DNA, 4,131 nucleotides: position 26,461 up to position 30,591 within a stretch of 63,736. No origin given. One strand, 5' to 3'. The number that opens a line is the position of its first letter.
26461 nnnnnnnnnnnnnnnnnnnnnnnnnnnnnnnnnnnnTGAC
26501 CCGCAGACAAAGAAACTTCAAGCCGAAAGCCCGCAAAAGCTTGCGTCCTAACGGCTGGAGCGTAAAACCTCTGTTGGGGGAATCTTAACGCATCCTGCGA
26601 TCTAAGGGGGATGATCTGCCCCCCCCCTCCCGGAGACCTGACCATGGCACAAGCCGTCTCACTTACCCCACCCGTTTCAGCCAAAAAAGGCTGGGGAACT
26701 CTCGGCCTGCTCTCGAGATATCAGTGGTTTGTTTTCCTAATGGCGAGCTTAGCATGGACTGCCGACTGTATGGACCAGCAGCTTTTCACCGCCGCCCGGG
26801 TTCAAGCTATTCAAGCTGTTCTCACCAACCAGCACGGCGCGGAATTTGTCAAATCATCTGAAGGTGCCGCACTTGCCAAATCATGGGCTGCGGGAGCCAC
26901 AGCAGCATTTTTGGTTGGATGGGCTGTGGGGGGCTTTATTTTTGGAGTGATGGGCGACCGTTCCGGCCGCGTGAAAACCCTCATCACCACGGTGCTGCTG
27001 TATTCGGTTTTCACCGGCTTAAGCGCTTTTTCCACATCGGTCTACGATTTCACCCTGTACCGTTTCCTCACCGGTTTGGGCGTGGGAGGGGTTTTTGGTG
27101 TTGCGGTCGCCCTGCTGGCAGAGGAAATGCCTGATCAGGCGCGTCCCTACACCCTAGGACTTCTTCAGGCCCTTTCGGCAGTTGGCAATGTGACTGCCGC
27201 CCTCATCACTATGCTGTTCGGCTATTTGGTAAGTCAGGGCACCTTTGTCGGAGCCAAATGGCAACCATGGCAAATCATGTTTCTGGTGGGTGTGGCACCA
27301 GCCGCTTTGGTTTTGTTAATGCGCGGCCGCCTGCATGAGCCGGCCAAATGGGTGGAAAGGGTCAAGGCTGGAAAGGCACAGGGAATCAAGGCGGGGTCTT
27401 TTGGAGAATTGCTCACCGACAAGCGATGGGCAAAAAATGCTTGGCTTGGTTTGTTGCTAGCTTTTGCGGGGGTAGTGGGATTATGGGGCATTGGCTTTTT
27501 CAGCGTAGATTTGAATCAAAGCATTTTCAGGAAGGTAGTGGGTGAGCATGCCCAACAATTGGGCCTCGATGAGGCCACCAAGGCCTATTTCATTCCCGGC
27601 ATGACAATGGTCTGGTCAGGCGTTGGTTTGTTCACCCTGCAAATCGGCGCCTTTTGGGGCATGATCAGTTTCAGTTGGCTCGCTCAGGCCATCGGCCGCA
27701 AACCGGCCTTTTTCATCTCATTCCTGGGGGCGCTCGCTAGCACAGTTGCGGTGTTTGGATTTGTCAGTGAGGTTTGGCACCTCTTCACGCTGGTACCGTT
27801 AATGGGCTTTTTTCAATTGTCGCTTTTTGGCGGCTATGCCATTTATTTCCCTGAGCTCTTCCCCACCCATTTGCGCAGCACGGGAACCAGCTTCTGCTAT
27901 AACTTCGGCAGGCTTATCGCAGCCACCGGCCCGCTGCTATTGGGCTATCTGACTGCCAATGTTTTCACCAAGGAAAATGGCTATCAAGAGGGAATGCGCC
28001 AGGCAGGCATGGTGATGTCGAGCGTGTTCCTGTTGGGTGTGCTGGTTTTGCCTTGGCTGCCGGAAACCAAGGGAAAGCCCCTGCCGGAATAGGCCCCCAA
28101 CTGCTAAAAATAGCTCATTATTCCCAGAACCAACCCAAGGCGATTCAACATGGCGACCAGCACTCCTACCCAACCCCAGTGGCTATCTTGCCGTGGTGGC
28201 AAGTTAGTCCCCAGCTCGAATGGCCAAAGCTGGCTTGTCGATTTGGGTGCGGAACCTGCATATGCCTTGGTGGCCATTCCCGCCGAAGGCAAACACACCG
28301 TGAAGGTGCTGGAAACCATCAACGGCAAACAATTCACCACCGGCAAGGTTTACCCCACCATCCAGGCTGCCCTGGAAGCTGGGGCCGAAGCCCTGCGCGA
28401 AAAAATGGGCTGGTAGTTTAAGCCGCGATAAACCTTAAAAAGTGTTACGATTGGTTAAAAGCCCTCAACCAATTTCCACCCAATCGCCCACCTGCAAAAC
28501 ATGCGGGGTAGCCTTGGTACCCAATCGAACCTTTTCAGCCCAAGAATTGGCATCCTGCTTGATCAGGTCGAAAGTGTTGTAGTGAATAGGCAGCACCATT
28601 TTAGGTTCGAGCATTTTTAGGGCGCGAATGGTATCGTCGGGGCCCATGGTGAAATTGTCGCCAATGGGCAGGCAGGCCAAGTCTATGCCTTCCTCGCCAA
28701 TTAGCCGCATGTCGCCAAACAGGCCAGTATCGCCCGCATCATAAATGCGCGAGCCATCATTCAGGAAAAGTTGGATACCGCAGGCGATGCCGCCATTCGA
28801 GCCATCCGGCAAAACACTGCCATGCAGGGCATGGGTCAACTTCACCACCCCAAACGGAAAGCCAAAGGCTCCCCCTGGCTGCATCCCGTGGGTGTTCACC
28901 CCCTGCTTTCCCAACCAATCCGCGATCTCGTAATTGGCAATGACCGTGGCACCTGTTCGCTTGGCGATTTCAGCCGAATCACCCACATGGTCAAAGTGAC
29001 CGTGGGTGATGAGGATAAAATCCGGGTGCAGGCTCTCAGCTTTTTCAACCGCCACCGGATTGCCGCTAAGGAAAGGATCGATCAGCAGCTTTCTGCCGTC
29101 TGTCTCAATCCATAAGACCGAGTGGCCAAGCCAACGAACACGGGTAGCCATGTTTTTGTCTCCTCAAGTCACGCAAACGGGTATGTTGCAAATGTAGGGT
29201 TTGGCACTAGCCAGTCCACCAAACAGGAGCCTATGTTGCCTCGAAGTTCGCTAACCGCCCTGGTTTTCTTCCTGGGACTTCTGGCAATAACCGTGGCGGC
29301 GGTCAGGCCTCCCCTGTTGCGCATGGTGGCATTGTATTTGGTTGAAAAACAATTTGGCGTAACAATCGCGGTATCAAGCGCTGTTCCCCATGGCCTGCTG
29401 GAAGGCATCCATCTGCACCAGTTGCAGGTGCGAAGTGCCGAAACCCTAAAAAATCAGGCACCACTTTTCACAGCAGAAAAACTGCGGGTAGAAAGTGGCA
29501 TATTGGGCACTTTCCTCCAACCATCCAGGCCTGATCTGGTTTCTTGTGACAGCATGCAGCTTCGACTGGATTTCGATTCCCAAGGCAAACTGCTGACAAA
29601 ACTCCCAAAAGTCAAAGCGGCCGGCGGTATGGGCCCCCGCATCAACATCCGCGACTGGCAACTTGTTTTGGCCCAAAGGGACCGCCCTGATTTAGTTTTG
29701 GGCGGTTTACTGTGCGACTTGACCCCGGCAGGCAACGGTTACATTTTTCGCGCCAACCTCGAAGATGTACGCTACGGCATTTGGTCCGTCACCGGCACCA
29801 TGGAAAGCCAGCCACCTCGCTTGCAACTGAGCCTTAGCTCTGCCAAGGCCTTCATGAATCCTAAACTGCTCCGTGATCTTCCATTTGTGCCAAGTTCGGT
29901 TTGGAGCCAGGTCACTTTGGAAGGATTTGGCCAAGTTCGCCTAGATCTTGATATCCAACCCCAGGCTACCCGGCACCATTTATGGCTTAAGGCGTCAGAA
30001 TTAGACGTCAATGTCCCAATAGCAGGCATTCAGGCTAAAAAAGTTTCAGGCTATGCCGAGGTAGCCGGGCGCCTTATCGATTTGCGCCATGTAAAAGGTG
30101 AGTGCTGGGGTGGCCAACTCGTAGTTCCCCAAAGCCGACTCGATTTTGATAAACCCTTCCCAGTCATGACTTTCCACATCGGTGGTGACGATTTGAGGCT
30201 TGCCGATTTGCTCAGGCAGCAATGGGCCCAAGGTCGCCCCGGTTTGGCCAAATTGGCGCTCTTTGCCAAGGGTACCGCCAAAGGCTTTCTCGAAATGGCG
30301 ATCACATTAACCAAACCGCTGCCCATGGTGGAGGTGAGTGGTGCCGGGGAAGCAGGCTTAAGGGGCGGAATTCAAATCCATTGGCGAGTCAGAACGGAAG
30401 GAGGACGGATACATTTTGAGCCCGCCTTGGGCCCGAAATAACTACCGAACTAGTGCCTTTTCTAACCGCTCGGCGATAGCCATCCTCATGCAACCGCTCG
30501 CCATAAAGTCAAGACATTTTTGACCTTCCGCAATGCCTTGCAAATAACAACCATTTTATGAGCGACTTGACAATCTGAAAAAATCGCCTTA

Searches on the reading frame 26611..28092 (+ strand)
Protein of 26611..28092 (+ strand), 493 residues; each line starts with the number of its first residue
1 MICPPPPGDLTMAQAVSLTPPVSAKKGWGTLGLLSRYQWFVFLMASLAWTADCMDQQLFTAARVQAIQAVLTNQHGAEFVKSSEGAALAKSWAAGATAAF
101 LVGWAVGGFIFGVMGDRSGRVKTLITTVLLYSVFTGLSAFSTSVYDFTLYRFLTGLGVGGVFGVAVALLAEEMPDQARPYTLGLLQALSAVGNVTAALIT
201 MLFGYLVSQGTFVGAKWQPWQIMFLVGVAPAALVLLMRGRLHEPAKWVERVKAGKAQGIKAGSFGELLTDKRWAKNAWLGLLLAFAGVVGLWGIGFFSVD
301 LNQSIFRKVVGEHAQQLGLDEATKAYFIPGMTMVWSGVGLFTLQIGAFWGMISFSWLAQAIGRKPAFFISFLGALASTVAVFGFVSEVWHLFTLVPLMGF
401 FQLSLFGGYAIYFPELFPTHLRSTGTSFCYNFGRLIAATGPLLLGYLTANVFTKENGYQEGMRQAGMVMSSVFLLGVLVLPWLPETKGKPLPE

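Call 54: search_protein_families(library=pfam, proteins=[window:26611-28092:+], max_evalue=0.00001)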
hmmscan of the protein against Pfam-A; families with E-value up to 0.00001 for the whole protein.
window:26611-28092:+ (493 aa): 2 families
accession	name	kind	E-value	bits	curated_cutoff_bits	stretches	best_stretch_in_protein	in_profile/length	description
PF00083.30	Sugar_tr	-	2e-28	99.9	22.3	1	77-248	31-198/452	Sugar (and other) transporter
PF07690.21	MFS_1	-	1.6e-25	90.2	33.4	2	91-320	35-235/347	Major Facilitator Superfamily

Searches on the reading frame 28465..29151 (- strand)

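Call 54: search_protein_families(library=pfam, proteins=[window:28465-29151:-], max_evalue=0.00001)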
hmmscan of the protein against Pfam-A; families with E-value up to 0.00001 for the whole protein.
window:28465-29151:- (228 aa): 3 families
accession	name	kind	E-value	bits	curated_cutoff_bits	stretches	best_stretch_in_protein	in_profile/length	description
PF12706.13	Lactamase_B_2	-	2.2e-22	80.1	27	1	20-191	1-200/200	Beta-lactamase superfamily domain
PF13483.12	Lactamase_B_3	-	4.6e-19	69.4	24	1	4-190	1-160/160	Beta-lactamase superfamily domain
PF00753.33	Lactamase_B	-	5.1e-17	62.9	22.7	1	6-186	2-192/196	Metallo-beta-lactamase superfamily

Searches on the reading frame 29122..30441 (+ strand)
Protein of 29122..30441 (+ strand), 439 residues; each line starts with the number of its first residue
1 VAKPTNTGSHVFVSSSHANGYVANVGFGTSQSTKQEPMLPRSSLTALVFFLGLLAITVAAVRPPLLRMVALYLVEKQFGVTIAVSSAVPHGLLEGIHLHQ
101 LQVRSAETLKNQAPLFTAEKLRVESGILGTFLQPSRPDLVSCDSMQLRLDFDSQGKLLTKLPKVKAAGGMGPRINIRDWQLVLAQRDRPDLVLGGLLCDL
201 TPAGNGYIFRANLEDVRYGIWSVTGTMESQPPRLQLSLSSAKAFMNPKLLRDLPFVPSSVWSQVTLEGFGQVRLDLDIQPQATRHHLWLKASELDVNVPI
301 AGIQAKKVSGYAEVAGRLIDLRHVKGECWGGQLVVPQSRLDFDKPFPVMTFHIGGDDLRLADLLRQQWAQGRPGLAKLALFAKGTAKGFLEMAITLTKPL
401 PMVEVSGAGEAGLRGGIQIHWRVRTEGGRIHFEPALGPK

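Call 54: search_protein_families(library=pfam, proteins=[window:29122-30441:+], max_evalue=0.00001)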
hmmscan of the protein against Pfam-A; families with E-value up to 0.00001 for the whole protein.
window:29122-30441:+ (439 aa): 1 family
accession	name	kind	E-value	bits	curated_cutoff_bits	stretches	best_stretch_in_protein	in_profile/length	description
PF11739.14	YdbH-like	-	4.8e-06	26.1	26.3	0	260-367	655-758/893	Intermembrane phospholipid transport protein YdbH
